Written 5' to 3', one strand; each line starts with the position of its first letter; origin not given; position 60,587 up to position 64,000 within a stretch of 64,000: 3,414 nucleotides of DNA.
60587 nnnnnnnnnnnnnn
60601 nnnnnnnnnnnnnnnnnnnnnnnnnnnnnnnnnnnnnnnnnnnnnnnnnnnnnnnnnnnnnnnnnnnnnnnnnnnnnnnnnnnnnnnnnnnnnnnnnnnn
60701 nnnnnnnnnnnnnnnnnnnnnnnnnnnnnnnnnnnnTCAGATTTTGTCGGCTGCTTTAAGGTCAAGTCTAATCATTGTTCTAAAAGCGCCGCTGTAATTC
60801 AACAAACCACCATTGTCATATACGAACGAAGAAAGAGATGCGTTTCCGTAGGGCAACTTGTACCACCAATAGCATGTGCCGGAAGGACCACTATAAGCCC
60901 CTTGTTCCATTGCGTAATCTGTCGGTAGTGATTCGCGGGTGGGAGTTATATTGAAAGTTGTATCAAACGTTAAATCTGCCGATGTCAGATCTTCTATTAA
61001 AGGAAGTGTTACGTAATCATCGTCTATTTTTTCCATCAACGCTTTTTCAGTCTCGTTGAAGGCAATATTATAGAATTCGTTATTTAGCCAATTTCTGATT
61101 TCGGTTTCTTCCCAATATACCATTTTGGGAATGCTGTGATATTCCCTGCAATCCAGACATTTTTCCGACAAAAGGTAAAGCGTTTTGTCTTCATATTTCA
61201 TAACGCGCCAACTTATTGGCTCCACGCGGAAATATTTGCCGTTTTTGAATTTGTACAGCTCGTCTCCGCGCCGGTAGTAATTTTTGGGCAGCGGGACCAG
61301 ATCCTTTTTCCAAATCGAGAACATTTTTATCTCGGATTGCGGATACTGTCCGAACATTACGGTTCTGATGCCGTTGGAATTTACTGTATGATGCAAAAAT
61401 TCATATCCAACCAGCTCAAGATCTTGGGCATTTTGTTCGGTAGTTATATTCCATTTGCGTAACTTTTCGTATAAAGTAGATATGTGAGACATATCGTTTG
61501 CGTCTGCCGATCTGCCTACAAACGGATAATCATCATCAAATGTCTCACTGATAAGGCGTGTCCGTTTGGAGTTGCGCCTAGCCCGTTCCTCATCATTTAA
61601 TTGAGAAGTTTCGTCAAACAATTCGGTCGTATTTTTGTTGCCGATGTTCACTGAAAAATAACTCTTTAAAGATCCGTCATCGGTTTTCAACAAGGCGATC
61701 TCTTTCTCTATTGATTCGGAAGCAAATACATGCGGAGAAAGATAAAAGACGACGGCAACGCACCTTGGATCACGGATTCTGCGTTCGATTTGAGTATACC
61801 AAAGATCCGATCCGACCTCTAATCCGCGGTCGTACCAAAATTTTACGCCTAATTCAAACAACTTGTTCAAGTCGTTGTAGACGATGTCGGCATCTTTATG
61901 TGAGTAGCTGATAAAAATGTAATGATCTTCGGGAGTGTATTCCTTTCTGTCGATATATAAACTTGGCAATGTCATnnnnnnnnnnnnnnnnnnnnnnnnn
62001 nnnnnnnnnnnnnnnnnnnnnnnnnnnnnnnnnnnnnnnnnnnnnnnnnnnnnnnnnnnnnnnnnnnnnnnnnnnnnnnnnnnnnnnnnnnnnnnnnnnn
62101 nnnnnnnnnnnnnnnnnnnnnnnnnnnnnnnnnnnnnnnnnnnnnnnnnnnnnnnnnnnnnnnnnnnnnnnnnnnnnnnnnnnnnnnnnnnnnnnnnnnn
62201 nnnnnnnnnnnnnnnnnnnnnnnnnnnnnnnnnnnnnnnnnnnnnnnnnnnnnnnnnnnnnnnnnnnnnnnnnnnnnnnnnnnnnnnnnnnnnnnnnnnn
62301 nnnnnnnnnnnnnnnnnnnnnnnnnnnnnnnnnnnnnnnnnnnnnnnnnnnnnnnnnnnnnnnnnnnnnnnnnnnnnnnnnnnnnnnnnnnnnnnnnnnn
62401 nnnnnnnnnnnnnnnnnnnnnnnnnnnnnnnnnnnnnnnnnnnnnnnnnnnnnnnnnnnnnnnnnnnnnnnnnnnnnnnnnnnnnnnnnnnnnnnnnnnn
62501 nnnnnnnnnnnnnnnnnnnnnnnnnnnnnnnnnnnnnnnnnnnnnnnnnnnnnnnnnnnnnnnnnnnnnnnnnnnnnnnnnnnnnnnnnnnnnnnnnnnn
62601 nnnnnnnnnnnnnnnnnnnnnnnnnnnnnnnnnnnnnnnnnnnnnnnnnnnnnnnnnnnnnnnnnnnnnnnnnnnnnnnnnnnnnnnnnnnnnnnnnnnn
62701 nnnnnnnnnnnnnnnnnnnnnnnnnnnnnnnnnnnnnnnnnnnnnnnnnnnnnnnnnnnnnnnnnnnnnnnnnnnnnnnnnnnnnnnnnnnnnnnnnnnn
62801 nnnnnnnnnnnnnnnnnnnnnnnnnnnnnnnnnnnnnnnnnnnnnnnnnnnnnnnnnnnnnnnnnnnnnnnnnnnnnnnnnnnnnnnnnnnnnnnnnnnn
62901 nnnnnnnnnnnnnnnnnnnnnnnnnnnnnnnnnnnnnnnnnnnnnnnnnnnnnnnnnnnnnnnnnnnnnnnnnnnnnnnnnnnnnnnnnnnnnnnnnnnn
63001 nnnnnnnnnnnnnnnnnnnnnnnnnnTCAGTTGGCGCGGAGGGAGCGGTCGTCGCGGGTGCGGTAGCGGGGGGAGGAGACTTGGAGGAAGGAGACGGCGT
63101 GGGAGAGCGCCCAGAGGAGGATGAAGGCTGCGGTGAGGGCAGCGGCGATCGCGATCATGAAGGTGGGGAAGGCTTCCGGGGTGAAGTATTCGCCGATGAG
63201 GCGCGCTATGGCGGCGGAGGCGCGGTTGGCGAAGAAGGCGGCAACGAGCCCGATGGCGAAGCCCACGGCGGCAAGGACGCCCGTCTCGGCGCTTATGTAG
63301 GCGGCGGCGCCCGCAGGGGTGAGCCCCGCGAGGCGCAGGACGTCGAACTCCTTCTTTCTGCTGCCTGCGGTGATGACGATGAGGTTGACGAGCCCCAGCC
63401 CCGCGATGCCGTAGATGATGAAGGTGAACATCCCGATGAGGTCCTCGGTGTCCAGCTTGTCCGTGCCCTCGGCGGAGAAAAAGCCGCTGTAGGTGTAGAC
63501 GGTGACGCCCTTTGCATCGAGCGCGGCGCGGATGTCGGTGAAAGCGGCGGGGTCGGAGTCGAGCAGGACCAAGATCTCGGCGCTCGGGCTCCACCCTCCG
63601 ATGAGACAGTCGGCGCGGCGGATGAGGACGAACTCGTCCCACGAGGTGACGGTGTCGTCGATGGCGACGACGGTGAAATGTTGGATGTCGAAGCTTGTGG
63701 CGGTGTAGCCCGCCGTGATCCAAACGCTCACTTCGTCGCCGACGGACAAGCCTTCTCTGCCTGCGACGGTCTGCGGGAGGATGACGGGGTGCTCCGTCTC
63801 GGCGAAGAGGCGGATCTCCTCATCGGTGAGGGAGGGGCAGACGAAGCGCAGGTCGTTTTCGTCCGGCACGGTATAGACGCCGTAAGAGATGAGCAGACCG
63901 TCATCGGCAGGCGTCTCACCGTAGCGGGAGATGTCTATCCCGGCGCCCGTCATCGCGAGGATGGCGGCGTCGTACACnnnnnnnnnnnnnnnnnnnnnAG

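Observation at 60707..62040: Low-GC single-gene islet encoding an orphan TIR-domain protein next to tRNA-Leu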

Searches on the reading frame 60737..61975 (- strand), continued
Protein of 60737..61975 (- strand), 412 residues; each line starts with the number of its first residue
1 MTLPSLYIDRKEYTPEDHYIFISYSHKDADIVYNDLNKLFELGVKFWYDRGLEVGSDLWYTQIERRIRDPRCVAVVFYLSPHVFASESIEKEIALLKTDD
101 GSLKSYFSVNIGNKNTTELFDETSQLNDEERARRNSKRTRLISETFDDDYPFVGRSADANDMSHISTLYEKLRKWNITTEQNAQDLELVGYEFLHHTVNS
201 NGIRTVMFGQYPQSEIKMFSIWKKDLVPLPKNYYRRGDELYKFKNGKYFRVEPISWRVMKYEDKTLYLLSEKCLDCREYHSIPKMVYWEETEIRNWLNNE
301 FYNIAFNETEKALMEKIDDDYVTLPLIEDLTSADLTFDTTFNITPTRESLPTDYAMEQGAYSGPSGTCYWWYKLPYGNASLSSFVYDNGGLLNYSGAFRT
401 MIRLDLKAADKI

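Call 98: search_protein_families(library=padloc, proteins=[L007:1914-2966:+, L013:1783-2928:+, L011:1942-2700:+, L008:2162-2782:+, L008:1487-1825:+, L003:8267-9823:+, L002:2158-2517:-, P0011, P0018], max_evalue=0.001)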
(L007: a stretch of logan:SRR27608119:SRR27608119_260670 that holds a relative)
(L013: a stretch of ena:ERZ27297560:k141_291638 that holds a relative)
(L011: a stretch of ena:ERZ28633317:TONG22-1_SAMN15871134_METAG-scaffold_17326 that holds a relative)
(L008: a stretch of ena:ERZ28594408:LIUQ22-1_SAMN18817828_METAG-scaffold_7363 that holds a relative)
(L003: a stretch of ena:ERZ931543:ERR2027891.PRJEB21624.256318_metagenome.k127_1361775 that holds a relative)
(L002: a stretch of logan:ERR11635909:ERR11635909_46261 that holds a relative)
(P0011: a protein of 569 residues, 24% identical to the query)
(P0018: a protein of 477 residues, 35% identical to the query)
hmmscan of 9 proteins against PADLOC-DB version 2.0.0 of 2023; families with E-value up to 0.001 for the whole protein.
L007:1914-2966:+ (350 aa): 1 family
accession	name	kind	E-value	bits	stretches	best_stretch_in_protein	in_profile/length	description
PDLC04908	PDC-S10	-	4.3e-07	27.4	1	100-169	10-72/223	-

L013:1783-2928:+ (382 aa): 0 families

L011:1942-2700:+ (252 aa): 0 families

L008:2162-2782:+ (206 aa): 0 families

L008:1487-1825:+ (112 aa): 0 families

L003:8267-9823:+ (518 aa): 0 families

L002:2158-2517:- (119 aa): 0 families

P0011 (569 aa): 1 family
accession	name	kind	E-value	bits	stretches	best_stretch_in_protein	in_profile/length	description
PDLC00420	ThsB1|ThsB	-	0.00071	16.8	0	55-124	29-100/319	TIR-like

P0018 (477 aa): 1 family
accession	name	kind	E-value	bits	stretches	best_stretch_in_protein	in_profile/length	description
PDLC02012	SAVED5--SAVED_TIR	-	4.4e-05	20.8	1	59-137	11-89/404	-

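Call 99: search_protein_families(library=ncbifam, proteins=[L007:1914-2966:+, L013:1783-2928:+], max_evalue=0.001)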
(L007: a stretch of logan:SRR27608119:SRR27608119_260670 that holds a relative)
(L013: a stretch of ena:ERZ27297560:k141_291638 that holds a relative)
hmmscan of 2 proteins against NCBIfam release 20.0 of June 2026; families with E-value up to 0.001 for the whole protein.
L007:1914-2966:+ (350 aa): 0 families

L013:1783-2928:+ (382 aa): 2 families
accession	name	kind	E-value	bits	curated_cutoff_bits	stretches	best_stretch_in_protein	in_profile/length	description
NF041672.1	ADPriboarghdlase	equivalog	2e-36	125.5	490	1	117-381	54-305/361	ADP-ribosylarginine hydrolase Tri1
TIGR02662.1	dinitro_DRAG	equivalog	2.9e-24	85.8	337.05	1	134-381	6-230/287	ADP-ribosyl-[dinitrogen reductase] hydrolase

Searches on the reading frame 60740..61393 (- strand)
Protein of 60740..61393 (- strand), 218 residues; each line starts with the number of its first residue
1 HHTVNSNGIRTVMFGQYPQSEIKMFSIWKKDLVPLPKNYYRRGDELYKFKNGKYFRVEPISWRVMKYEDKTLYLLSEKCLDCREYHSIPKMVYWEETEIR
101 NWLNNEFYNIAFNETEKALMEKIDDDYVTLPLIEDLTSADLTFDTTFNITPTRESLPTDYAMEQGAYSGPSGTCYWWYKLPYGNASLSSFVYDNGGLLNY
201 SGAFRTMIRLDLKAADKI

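Call 59: predict_structure(alignment_id=A5)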
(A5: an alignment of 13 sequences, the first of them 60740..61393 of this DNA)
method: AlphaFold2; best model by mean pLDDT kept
length: 218 residues; sequences in the alignment: 13
mean_pLDDT: 83.5   pTM: 0.83
mean pLDDT of the five models: 83.5, 82.1, 81.6, 81.0, 80.7
residues with pLDDT >= 90: 108; 70-90: 72; 50-70: 32; < 50: 6
segments of 3 or more residues with pLDDT < 50: 184-188
pLDDT, mean of each block of 10 residues (from residue 1): 76 96 83 95 95 96 90 93 82 82 96 96 94 76 54 80 88 81 52 60 91 81
secondary structure, 60 per line:
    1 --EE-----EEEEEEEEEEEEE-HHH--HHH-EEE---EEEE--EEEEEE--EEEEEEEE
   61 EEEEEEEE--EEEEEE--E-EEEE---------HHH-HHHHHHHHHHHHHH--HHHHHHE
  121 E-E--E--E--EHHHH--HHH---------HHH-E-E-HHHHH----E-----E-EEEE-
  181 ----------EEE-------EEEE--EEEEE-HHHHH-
elements in order: E10-22 E33-35 E39-42 E45-50 E53-68 E71-76 E81-84 H98-111 H114-119 H133-136 H159-163 E176-179 E191-193 E201-204 E207-211 H213-217

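Call 63: fold_search(model_id=the predicted structure, library=pdb)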
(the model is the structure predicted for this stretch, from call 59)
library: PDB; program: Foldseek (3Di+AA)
matches with E <= 10: 106; with E <= 0.001: 0
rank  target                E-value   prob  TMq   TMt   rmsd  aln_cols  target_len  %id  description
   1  9qa6                  2.6e-01  0.41  0.34  0.11   9.8       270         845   13  Cryo-EM structure of Thomasclavelia ramosa IgA peptidase (IgAse) active site mutant (S32-N876) (released 2025-06-25)
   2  6rfl_K                1.3e+00  0.47  0.15  0.31   3.3        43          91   12  Structure of the complete Vaccinia DNA-dependent RNA polymerase complex (released 2019-12-11)
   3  2xnx_F                1.5e+00  0.01  0.14  0.11  18.5       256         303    9  BC1 fragment of streptococcal M1 protein in complex with human fibrinogen (released 2011-04-13)
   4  8rqk_K                1.6e+00  0.18  0.13  0.25   7.9        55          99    7  Structure of the complete Vaccinia DNA-dependent RNA polymerase complex at 2.65A resolution (released 2025-01-29)
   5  3ghg_I                1.7e+00  0.01  0.14  0.10  19.4       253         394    8  Crystal Structure of Human Fibrinogen (released 2009-05-19)
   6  3l7z_C                1.9e+00  0.03  0.10  0.10  17.3        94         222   12  Crystal structure of the S. solfataricus archaeal exosome (released 2010-06-23)
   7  7sn9_A                2.2e+00  0.30  0.15  0.09   6.6        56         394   14  Cryo-EM structure of the Sinorhizobium meliloti flagellar filament (released 2022-03-16)
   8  9k09_U                2.3e+00  0.01  0.12  0.05  19.8       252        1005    6  Cyanophage A4 portal-tail complex (released 2025-04-09)
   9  8vmg_A                2.7e+00  0.09  0.13  0.09   6.2        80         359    8  Crystal structure of GSK-3 26-383 bound to Axin 383-435 (released 2024-08-28)
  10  7rso_A                3.1e+00  0.01  0.11  0.07  25.4       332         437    9  AMC016 SOSIP.v4.2 in complex with PGV04 Fab (released 2021-09-15)
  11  2qmi_A                3.4e+00  0.03  0.10  0.05  13.0        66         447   11  Structure of the octameric penicillin-binding protein homologue from Pyrococcus abyssi (released 2008-07-22)
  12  6m77                  3.4e+00  0.02  0.12  0.04  18.6       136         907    6  GH31 alpha-N-acetylgalactosaminidase from Enterococcus faecalis in complex with N-acetylgalactosamine (released 2020-05-20)
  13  6m76                  3.6e+00  0.02  0.12  0.04  14.4       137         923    7  GH31 alpha-N-acetylgalactosaminidase from Enterococcus faecalis (released 2020-05-20)
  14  3hty_I                3.6e+00  0.01  0.09  0.18  12.4        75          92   16  Crystal structure of a lipocalin-like protein (BT_0869) from Bacteroides thetaiotaomicron VPI-5482 at 1.95 A resolutio (released 2009-07-07)
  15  7amv_K                3.9e+00  0.02  0.17  0.07  16.3       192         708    9  Atomic structure of the poxvirus transcription pre-initiation complex in the initially melted state (released 2021-10-06)
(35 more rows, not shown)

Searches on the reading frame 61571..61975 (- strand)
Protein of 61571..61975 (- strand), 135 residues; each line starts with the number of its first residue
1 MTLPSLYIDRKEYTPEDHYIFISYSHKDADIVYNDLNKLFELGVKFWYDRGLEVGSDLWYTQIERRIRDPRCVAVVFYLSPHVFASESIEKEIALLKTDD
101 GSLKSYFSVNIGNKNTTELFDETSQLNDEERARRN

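Call 68: search_solved_structures(query=A6, max_evalue=0.01, show_alignments=5)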
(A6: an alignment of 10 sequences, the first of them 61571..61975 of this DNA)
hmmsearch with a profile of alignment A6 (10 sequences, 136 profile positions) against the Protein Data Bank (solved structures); distinct sequences matched with E-value up to 0.01: 12.
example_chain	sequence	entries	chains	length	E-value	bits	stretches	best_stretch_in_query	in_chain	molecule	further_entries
7uwg_A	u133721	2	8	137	1.6e-05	27.9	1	23-111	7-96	Molecular chaperone Tir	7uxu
7uxr_A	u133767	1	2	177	2.4e-05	27.4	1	23-111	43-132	TIR domain protein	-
8g83_A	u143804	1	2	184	2.6e-05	27.3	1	22-111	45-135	NAD(+) hydrolase AbTIR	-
8fex_A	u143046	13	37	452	0.00085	22.4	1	22-115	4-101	TIR-APAZ | TIR domain-containing protein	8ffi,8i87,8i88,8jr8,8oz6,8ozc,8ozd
8j7s_B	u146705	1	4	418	0.00087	22.3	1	22-115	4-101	TIR domain-containing protein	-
8sp0_A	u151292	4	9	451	0.00094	22.2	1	22-115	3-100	TIR-APAZ | TIR domain-containing protein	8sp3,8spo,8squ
6o0w_A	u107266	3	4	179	0.0013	21.8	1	23-107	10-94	TIR-NB-LRR type resistance protein RUN1 | Disease resistance protein RUN1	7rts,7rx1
5ku7_A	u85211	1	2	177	0.002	21.1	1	22-104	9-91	TIR-NB-LRR type resistance protein RPV1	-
3h16_A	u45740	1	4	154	0.0024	20.9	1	20-109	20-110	TIR protein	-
7jlu_A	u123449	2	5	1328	0.0039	20.2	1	23-104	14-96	Disease resistance protein Roq1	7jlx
7jlv_A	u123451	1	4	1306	0.0039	20.2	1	23-104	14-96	Disease resistance protein Roq1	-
7ylf_A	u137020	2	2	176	0.0044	20.1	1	23-107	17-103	Toll-like receptor 15 | Toll-like receptor 2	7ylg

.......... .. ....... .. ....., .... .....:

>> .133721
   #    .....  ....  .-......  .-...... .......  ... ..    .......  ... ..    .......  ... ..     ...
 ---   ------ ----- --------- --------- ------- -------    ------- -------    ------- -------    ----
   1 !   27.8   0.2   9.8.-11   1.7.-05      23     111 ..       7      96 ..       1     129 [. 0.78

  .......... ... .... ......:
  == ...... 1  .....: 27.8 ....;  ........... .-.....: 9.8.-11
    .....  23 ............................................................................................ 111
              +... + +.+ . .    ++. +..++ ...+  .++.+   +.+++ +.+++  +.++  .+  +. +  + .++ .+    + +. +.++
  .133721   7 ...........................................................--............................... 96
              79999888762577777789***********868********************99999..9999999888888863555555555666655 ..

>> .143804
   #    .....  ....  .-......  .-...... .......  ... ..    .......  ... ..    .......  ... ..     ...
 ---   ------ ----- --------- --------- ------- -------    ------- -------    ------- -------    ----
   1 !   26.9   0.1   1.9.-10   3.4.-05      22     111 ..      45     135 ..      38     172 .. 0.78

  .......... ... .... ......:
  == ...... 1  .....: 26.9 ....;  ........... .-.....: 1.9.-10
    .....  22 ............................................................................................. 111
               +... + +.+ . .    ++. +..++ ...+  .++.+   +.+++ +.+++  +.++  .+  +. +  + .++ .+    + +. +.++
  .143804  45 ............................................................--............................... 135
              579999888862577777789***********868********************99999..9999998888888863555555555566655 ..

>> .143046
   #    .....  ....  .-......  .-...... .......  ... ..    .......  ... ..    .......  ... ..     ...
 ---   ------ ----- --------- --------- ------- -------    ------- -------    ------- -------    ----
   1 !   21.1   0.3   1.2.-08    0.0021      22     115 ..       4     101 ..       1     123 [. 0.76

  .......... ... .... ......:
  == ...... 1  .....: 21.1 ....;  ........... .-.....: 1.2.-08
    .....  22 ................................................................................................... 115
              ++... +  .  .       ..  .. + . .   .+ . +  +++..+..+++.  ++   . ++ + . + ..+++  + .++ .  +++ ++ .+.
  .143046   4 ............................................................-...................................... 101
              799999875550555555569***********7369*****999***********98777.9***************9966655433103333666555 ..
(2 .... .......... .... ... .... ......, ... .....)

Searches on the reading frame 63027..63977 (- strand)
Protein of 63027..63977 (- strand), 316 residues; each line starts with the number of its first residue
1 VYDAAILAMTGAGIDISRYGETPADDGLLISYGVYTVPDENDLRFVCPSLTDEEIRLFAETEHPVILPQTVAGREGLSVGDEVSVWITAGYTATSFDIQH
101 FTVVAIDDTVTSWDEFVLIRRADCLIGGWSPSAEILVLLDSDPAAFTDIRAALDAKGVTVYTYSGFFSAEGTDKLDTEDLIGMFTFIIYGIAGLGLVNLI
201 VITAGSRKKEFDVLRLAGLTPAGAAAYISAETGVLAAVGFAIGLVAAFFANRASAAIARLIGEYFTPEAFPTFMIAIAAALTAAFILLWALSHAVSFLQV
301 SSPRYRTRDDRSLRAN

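Call 58: search_protein_families(library=pfam, proteins=[window:63027-63977:-], max_evalue=0.001)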
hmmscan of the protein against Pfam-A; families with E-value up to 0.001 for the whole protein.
window:63027-63977:- (316 aa): 1 family
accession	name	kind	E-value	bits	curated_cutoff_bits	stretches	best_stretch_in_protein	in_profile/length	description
PF02687.27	FtsX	-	3.1e-08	34.1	25.5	1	183-293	2-114/120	FtsX-like permease C-terminal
